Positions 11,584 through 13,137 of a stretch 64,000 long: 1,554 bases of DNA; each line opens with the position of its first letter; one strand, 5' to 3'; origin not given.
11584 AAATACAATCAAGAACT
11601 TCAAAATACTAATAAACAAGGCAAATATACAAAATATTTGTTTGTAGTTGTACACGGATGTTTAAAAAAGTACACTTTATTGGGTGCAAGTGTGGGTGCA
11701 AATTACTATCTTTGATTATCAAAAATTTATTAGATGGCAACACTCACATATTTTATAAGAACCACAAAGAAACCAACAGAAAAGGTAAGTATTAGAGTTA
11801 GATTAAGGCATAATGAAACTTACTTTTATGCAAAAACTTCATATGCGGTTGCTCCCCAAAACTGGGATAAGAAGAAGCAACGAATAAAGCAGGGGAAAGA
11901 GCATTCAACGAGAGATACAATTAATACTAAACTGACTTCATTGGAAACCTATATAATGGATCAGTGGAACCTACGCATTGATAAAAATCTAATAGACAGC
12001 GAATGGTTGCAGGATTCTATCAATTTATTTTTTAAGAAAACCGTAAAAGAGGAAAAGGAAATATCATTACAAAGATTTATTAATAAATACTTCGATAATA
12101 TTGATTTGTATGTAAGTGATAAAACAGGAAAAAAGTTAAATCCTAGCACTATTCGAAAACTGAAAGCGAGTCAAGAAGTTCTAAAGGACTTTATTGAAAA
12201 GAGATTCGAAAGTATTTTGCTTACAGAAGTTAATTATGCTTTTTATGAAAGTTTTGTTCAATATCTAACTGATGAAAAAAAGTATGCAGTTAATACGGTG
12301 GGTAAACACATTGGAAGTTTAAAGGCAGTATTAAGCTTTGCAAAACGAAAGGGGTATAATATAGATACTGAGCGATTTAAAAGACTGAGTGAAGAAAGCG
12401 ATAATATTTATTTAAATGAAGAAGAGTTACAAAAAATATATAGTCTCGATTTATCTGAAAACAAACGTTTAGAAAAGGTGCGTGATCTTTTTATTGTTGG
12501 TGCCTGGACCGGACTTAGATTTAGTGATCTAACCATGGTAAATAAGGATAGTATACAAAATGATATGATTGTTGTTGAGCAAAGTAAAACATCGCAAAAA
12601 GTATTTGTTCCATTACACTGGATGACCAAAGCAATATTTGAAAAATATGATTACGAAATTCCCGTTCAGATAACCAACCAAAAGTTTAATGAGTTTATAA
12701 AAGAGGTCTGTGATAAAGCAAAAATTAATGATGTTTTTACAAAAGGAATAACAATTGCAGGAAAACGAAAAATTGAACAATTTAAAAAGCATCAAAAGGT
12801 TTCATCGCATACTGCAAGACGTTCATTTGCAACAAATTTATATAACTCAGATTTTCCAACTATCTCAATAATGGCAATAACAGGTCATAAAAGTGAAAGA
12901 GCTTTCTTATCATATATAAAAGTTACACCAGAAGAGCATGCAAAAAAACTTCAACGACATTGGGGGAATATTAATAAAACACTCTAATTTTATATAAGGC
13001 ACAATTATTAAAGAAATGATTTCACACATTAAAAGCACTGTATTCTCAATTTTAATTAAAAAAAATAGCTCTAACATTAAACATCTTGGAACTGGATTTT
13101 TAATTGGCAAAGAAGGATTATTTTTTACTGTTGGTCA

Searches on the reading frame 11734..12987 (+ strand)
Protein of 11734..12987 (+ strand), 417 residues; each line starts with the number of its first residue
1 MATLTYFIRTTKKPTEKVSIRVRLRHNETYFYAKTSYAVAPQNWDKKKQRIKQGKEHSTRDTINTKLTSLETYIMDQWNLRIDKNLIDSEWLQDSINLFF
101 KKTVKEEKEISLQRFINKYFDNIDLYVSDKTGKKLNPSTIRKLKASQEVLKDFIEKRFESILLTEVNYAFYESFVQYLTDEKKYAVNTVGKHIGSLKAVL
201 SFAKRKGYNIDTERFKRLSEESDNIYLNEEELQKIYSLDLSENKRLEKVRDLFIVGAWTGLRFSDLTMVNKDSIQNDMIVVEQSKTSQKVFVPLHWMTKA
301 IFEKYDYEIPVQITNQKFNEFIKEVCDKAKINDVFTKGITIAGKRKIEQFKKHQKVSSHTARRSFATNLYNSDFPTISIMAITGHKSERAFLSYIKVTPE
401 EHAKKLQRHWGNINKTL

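Call 3: search_protein_families(library=pfam, proteins=[window:11734-12987:+], max_evalue=1)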
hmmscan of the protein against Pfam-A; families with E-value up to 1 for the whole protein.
window:11734-12987:+ (417 aa): 4 families
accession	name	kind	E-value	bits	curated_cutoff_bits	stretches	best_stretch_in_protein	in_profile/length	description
PF00589.27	Phage_integrase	-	5.5e-12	46.2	27.1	1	227-399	3-170/172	Phage integrase family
PF13102.12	Phage_int_SAM_5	-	3.2e-11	43.9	22.3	1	126-209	9-88/98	Phage integrase SAM-like domain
PF17293.8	Arm-DNA-bind_5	-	0.00041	21.3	22.6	1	7-73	2-71/87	Arm DNA-binding domain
PF02899.23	Phage_int_SAM_1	-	0.021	15.6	22.3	1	172-211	2-41/83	Phage integrase, N-terminal SAM-like domain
